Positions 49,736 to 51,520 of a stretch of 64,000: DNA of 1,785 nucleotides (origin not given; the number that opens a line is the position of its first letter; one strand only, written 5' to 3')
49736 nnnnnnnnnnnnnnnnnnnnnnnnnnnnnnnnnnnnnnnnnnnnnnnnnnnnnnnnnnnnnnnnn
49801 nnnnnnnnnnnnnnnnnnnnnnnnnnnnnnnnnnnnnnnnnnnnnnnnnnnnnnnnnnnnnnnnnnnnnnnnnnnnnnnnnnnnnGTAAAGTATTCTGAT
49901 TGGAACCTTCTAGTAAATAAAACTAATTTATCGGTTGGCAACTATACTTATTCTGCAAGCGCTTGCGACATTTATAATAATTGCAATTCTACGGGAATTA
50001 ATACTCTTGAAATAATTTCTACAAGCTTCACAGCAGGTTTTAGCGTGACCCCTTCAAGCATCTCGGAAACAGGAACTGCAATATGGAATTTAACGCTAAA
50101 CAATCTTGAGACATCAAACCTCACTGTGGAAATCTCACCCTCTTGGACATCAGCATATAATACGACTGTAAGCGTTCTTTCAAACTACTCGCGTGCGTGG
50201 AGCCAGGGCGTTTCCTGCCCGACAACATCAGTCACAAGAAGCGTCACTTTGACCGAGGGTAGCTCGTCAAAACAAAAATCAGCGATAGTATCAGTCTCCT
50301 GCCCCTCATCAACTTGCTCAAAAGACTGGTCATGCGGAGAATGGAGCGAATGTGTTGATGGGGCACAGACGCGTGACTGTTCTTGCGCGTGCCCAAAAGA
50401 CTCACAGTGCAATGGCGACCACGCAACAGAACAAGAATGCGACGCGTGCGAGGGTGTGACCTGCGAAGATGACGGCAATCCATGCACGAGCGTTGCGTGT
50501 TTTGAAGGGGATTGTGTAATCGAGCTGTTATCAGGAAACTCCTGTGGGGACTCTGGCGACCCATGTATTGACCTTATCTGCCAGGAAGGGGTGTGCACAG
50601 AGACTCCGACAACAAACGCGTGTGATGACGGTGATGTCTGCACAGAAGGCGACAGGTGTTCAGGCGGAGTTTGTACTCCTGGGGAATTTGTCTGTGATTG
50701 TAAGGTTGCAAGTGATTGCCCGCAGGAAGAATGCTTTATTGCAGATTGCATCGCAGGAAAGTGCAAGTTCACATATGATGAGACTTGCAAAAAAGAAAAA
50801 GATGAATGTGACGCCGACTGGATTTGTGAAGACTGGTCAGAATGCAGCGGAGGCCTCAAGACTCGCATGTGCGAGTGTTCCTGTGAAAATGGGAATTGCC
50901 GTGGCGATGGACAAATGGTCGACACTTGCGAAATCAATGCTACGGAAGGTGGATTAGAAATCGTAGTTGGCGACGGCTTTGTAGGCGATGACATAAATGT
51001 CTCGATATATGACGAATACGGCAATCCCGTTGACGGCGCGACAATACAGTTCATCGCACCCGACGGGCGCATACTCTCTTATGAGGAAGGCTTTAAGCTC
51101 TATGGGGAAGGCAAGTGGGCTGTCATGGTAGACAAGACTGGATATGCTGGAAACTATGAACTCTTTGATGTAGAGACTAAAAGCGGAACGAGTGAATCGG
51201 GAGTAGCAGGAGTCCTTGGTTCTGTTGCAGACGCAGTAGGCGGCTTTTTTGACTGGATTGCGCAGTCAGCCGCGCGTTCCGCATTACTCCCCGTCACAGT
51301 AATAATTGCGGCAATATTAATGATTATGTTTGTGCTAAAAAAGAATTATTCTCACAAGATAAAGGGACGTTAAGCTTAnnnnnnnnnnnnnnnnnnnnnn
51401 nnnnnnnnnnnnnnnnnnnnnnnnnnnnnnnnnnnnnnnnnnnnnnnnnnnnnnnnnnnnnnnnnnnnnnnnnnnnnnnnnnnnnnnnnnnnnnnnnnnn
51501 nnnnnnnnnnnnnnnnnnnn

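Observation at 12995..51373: Two paralogous giant modular surface proteins (2979 aa and 4275 aa) occupy a third of the window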

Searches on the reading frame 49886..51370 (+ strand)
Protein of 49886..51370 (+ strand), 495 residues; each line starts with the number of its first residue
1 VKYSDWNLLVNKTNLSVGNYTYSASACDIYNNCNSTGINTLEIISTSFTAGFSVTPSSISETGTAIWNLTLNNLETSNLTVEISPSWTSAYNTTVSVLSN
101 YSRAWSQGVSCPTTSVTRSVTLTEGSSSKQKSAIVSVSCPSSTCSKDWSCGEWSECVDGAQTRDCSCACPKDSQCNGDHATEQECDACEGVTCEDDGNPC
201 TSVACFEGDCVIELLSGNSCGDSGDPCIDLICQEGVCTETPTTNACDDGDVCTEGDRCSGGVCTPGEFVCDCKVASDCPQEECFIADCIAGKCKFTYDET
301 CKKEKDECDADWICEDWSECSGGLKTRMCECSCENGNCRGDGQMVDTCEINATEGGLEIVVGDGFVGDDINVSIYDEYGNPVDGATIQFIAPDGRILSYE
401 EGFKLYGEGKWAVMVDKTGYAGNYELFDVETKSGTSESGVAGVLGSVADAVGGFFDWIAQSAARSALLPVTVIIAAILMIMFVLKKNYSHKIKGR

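Call 13: search_protein_families(library=pfam, max_evalue=1, proteins=[window:49886-51370:+])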
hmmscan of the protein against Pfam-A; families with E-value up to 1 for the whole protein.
window:49886-51370:+ (495 aa): 1 family
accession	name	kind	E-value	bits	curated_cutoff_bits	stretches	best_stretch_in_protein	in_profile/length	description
PF02369.22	Big_1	-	0.063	13.8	34.9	1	367-394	18-45/93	Bacterial Ig-like domain (group 1)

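Call 16: find_homologous_proteins(query=window:49886-51370:+, max_evalue=0.00001)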
Query window:49886-51370:+ (495 aa): 13 proteins with E <= 0.00001 among 6511 candidates.
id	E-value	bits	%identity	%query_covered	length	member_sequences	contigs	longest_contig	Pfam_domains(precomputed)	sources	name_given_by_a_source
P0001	2.4e-188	645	63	90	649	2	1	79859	PF07581.18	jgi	-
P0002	4.8e-123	430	48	95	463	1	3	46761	-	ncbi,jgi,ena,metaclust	metaclust:\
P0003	1.7e-13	68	36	23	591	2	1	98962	PF00526.24,PF01510.31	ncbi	-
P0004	2.0e-12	65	40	17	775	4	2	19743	PF00526.24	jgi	jgi:hypothetical protein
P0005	1.0e-11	62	43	21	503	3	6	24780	PF00526.24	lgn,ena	-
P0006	1.6e-8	52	35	20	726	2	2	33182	PF00526.24,PF25275.2,PF01510.31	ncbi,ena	-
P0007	3.1e-8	51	33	30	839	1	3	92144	PF00526.24,PF12946.14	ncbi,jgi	-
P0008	3.2e-8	51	34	26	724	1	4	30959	PF00526.24,PF25275.2,PF01510.31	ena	-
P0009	3.3e-8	51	32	29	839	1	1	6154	PF00526.24,PF24517.3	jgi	-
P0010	5.8e-8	50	36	29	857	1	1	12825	PF00526.24,PF03781.23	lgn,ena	-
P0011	9.5e-8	49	43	20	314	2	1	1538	PF00526.24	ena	-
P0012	4.5e-6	44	43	17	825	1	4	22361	PF00526.24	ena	-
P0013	6.7e-6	43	41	20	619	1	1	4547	PF00526.24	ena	-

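Call 18: find_encoding_contigs(protein=P0001, flank=10000, max_places=4)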
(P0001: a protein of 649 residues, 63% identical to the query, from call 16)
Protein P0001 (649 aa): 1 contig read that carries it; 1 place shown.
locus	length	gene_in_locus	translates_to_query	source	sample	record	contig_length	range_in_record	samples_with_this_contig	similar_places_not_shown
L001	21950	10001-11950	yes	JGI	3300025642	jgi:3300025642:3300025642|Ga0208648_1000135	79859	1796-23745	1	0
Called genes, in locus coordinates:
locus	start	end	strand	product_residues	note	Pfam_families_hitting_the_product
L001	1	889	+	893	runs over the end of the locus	?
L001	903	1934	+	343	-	-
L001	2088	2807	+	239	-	PF10584:Proteasome_A_N, PF00227:Proteasome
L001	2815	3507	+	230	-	PF01172:SBDS_N, PF09377:SBDS_domain_II, PF20268:SBDS_C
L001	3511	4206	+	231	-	PF21266:S1_RRP4 (faint), PF00013:KH_1 (weak), PF15985:KH_6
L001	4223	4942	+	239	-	PF01138:RNase_PH, PF03725:RNase_PH_C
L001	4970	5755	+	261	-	PF01138:RNase_PH, PF03725:RNase_PH_C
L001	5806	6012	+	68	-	PF01780:Ribosomal_L37ae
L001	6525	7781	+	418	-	PF00368:HMG-CoA_red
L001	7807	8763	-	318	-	PF00294:PfkB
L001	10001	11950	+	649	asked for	PF07581:Glug (faint)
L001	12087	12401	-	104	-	-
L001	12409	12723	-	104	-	-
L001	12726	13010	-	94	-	-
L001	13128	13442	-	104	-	-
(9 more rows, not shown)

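Call 19: find_encoding_contigs(protein=P0002, flank=10000, max_places=4)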
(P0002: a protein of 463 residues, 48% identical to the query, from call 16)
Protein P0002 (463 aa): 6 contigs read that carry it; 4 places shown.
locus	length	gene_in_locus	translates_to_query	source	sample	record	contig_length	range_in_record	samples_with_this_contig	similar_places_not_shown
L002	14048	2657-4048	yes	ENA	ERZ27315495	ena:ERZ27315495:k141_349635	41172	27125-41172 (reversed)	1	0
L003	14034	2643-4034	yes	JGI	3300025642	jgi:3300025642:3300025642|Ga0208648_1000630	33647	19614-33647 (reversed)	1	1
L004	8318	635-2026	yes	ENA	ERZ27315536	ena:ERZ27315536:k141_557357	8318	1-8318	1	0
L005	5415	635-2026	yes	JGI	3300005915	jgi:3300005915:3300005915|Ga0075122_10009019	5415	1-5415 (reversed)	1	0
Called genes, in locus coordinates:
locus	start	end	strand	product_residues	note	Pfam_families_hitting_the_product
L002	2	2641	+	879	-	?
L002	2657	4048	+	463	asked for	-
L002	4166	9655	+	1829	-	PF05342:Peptidase_M26_N (faint), PF07581:Glug (faint)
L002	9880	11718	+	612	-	-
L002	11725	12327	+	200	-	-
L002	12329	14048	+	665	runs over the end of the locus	PF11614:FixG_C (faint)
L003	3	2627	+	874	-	?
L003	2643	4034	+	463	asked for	-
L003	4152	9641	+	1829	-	PF05342:Peptidase_M26_N (faint), PF07581:Glug (faint)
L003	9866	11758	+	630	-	-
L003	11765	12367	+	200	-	-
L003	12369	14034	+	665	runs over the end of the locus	PF11614:FixG_C (faint)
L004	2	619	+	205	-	?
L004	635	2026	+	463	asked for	-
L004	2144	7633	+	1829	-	PF05342:Peptidase_M26_N (faint), PF07581:Glug (faint)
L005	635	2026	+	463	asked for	-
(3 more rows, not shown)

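Call 21: find_related_loci(query=A1, collection=genome_contigs, flank=10000)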
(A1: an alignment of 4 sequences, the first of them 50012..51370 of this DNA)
Query A1 (453 aa) in genome_contigs; peptide patterns used: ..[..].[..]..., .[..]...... (x = any residue, [..] = any of these).
206 stretches matched a pattern; 45 encode a relative of the query (tblastn E <= 1e-3); 44 distinct loci.
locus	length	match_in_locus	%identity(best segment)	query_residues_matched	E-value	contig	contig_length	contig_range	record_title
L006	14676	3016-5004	35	110-349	5e-12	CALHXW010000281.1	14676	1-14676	MAG: uncultured bacterium isolate R4_Bin_Bin_91_sub_1 genome assembly, contig: c_000004150688, whole genome shotgun sequ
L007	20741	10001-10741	34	147-263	6e-12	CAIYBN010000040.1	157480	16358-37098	MAG: uncultured Myxococcales bacterium isolate MJ-time_bin-1663 genome assembly, contig: bin-1663:040/149, whole genome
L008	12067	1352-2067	43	133-232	2e-11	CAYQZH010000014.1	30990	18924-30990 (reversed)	MAG TPA_asm: uncultured Phycisphaera sp. isolate SRP119689_co1_320 genome assembly, contig: NODE_1804_length_30990_cov_6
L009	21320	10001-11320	36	134-266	2e-10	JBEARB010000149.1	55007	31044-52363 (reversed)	MAG: Pseudomonadota bacterium isolate muddycreek_2019_sw_WHONDRS-S19S_0082_B_bin.95 scaffold_2462762, whole genome shotg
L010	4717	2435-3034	46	109-236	1e-10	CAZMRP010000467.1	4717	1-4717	MAG TPA_asm: uncultured Myxococcales bacterium isolate binchicken_co60_5 genome assembly, contig: NODE_27294_length_4717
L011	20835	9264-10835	47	134-303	5e-10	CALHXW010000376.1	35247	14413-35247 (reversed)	MAG: uncultured bacterium isolate R4_Bin_Bin_91_sub_1 genome assembly, contig: c_000003262976, whole genome shotgun sequ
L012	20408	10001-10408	37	102-269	2e-9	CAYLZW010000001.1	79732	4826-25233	MAG TPA_asm: uncultured Myxococcales bacterium isolate SRP263527_co1_29 genome assembly, contig: NODE_180_length_79732_c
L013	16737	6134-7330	44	70-246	3e-9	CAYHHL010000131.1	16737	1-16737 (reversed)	MAG TPA_asm: uncultured Enterobacteriaceae bacterium isolate ERP119702_co1_145 genome assembly, contig: NODE_3995_length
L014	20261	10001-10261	39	144-229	4e-9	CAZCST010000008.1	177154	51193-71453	MAG TPA_asm: uncultured Phycisphaera sp. isolate binchicken_co200_315 genome assembly, contig: k141_1206113, whole genom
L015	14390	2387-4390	42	144-229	2e-10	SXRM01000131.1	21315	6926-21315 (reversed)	MAG: Proteobacteria bacterium isolate F1-140-MAGs058 F1-140__c175079, whole genome shotgun sequence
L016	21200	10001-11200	35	147-276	1e-9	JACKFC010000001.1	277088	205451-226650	MAG: Deltaproteobacteria bacterium isolate HK-STAS-MYXO-50 HK-STAS-MYXO-50_1, whole genome shotgun sequence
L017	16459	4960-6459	41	147-282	3e-9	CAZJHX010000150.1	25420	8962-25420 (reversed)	MAG TPA_asm: uncultured Myxococcales bacterium isolate binchicken_co141_27 genome assembly, contig: NODE_8644_length_254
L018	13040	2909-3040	57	178-221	1e-8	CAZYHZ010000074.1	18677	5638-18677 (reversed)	MAG TPA_asm: uncultured Acidobacteriota bacterium isolate binchicken_co185_43 genome assembly, contig: NODE_4053_length_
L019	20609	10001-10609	38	146-254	2e-8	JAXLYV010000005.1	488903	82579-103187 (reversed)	MAG: Sandaracinus sp. isolate STL-MYX22 C1.83.fa-5, whole genome shotgun sequence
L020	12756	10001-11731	45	178-241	5e-8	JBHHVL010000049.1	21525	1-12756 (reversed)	MAG: Candidatus Binatia bacterium isolate S.4.sp2_bin.36 NODE_784_length_21525_cov_6.598510, whole genome shotgun sequen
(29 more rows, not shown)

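Call 46: predict_structure(alignment_id=A1)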
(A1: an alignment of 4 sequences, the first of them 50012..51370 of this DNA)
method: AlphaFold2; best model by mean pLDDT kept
length: 453 residues; sequences in the alignment: 4
mean_pLDDT: 53.6   pTM: 0.24
mean pLDDT of the five models: 53.6, 51.8, 47.3, 47.3, 45.8
residues with pLDDT >= 90: 0; 70-90: 117; 50-70: 109; < 50: 227
segments of 3 or more residues with pLDDT < 50: 1-8, 16-19, 98-100, 202-210, 212-221, 223-267, 278-282, 305-343, 349-355, 358-370, 372-434, 439-453
pLDDT, mean of each block of 10 residues (from residue 1): 37 53 67 72 57 71 62 69 75 57 75 80 80 77 74 79 76 74 67 73 45 48 43 37 36 32 45 60 58 54 45 27 28 43 50 45 40 41 40 28 35 40 37 47 36 28
secondary structure, 60 per line:
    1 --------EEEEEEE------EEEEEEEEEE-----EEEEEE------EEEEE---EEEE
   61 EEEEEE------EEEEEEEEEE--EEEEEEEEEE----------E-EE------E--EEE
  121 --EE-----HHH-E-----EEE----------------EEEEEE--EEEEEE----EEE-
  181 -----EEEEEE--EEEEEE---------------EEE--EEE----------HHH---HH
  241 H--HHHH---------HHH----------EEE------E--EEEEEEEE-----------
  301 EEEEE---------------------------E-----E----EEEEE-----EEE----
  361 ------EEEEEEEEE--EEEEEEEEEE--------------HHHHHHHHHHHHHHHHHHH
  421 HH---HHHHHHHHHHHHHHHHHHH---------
elements in order: E9-15 E22-31 E37-42 E49-53 E57-66 E73-82 E85-94 E118-120 E140-142 E159-164 E167-172 E177-179 E186-191 E194-199 E215-217 E220-222 H244-247 E270-272 E282-289 E301-305 E344-348 E354-356 E367-375 E378-387 H402-422 H426-444

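Call 50: search_protein_representatives(alignment_id=A1)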
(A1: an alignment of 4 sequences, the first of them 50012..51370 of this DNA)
Query: 4 sequences, 483 profile positions. Proteins with E-value up to 0.001 (for the whole library): 1738; up to 1e-10: 573; up to 1e-30: 74. The best 150 are listed.
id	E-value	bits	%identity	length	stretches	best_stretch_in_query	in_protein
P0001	1.7e-251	851.6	-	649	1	5-483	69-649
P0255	5.7e-199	678.4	-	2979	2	36-480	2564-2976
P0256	5.6e-137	473.9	-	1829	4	15-259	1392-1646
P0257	6.8e-78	279.1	-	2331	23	198-258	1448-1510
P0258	4.6e-73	263.2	-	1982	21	204-257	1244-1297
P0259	2.1e-68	247.8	-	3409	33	208-261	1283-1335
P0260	1.5e-66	241.7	-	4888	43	201-259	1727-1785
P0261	2.1e-57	211.5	-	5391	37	207-259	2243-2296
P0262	2.3e-56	208.1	-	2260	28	208-255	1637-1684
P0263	3.7e-56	207.4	-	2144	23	205-267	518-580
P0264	1.5e-54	202.1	-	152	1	331-483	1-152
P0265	1.1e-50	189.3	-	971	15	207-267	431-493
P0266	3.5e-49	184.4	-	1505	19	205-269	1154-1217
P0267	2.2e-48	181.8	-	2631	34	208-255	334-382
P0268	2.9e-48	181.4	-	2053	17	206-260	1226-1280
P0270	4.2e-48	180.8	-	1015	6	73-286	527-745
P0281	9.5e-42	159.9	-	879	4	289-473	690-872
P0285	1.3e-39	152.8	-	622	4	293-479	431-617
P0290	2.2e-38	148.8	-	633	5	150-286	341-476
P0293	7.1e-38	147.1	-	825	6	294-476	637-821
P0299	1.7e-36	142.6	-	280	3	292-478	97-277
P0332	3.2e-30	121.9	-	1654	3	122-418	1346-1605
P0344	3.5e-29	118.4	-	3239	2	157-254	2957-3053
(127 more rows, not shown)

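Call 66: search_solved_structures(query=A1, max_evalue=1)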
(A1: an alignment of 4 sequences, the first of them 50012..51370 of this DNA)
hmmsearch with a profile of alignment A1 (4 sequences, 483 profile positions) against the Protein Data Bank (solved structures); distinct sequences matched with E-value up to 1: 1.
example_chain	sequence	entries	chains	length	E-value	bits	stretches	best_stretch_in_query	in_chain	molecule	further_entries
1ldl_A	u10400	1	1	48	0.41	12.7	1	237-272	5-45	LOW-DENSITY LIPOPROTEIN RECEPTOR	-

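Call 72: fold_search(model_id=the predicted structure, library=pdb)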
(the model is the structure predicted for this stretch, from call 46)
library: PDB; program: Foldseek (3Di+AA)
matches with E <= 10: 1440; with E <= 0.001: 0
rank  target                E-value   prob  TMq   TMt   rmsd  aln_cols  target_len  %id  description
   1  8v29_C                4.2e-03  0.41  0.15  0.10  32.6       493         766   13  Cryo-EM structure of human type I OSM receptor complex: model for full extracellular assembly (released 2024-11-20)
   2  3isy                  6.9e-03  1.00  0.14  0.40   6.7       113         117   13  Crystal structure of an intracellular proteinase inhibitor (ipi, bsu11130) from bacillus subtilis at 2.61 A resolution (released 2009-09-15)
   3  9npe_C                1.0e-02  0.99  0.14  0.10   8.8       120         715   14  Crystal structure of the inactive conformation of a glycoside hydrolase (CapGH2b) from the GH2 family in the space gro (released 2025-11-12)
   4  6mfa                  1.5e-02  0.35  0.13  0.16  30.2       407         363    8  Fragment of human fibronectin containing the 4th-7th type III domains (released 2019-09-18)
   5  5xxl_A                1.6e-02  0.98  0.13  0.08   7.2       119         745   13  Crystal structure of GH3 beta-glucosidase from Bacteroides thetaiotaomicron (released 2017-12-13)
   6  6ncw_A                1.8e-02  0.96  0.13  0.11   9.0       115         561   11  Crystal structure of a GH2 beta-galacturonidase from Eisenbergiella tayi bound to glycerol (released 2019-02-20)
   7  1f13_B                1.9e-02  1.00  0.19  0.13   6.4       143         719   10  RECOMBINANT HUMAN CELLULAR COAGULATION FACTOR XIII (released 1998-08-12)
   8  7p4l_C                2.0e-02  0.99  0.19  0.19  11.3       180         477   10  Crystal structure of the trimeric ectodomain of archaeal Fusexin1 (Fsx1) (released 2022-07-13)
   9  5xxn_A                2.0e-02  0.99  0.13  0.09   7.4       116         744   12  Crystal Structure of mutant (D286N) beta-glucosidase from Bacteroides thetaiotaomicron in complex with sophorose (released 2017-12-13)
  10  5xxo_A                2.0e-02  0.99  0.13  0.09   7.4       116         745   12  Crystal structure of mutant (D286N) GH3 beta-glucosidase from Bacteroides thetaiotaomicron in complex with sophorotrio (released 2017-12-13)
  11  5xxm_A                2.4e-02  0.97  0.13  0.08   7.2       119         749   13  Crystal structure of GH3 beta-glucosidase from Bacteroides thetaiotaomicron in complex with gluconolactone (released 2017-12-13)
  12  6ncx_D                2.5e-02  0.94  0.13  0.11   9.0       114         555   11  Crystal structure of GH2 beta-galacturonidase from Eisenbergiella tayi bound to galacturonate (released 2019-02-20)
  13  8u01                  2.6e-02  0.99  0.16  0.08  10.7       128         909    9  Crystal Structure of the Glycoside Hydrolase Family 2 TIM Barrel-domain Containing Protein from Phocaeicola plebeius (released 2023-09-27)
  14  2xsk                  2.6e-02  0.99  0.13  0.49   6.3        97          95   11  E. coli curli protein CsgC - SeCys (released 2010-12-29)
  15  4llw_B                2.8e-02  1.00  0.16  0.33   3.8        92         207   14  Crystal structure of Pertuzumab Clambda Fab with variable domain redesign (VRD2) at 1.95A (released 2014-01-29)
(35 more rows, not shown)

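Call 76: list_cluster_members(proteins=[P0255, P0256, P0285, P0293, P0299, P0264, P0332, P0270, P0290, P0344])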
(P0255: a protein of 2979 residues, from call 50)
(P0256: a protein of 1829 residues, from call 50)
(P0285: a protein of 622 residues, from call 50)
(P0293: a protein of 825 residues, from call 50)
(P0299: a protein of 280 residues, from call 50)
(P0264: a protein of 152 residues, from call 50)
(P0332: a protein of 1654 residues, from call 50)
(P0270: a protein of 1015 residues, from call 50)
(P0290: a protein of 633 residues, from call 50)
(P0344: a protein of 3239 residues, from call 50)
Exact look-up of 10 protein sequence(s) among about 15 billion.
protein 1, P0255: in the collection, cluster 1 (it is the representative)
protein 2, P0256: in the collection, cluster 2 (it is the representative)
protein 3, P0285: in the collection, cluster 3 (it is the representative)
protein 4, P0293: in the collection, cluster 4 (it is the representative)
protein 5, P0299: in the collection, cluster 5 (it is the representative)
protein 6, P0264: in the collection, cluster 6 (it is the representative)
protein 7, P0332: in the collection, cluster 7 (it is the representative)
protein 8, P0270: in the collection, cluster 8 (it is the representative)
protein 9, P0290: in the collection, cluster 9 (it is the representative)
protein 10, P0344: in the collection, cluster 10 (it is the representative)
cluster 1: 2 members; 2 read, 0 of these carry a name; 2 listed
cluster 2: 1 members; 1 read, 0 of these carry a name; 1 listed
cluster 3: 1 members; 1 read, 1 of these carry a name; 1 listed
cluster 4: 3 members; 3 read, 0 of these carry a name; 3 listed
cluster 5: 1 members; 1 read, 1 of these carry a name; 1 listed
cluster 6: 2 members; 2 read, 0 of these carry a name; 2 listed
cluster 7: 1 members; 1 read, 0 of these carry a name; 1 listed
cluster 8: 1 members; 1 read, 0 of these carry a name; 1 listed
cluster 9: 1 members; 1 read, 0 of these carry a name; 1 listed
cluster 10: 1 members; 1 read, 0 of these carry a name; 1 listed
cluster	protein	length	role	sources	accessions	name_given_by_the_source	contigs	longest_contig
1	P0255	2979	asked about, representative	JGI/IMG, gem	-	-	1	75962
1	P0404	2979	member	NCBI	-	-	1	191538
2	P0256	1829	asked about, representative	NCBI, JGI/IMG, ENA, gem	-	-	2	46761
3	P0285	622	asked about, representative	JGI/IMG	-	hypothetical protein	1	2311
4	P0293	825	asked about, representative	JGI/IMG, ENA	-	-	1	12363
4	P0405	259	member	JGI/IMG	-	-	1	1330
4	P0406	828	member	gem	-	-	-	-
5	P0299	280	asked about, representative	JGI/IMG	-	hypothetical protein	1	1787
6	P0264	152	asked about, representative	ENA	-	-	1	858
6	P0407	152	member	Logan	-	-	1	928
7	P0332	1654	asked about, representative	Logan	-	-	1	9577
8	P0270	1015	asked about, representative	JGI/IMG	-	-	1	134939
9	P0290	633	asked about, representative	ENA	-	-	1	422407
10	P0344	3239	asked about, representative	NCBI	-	-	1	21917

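Call 81: find_encoding_contigs(protein=P0255, flank=10000, max_places=3)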
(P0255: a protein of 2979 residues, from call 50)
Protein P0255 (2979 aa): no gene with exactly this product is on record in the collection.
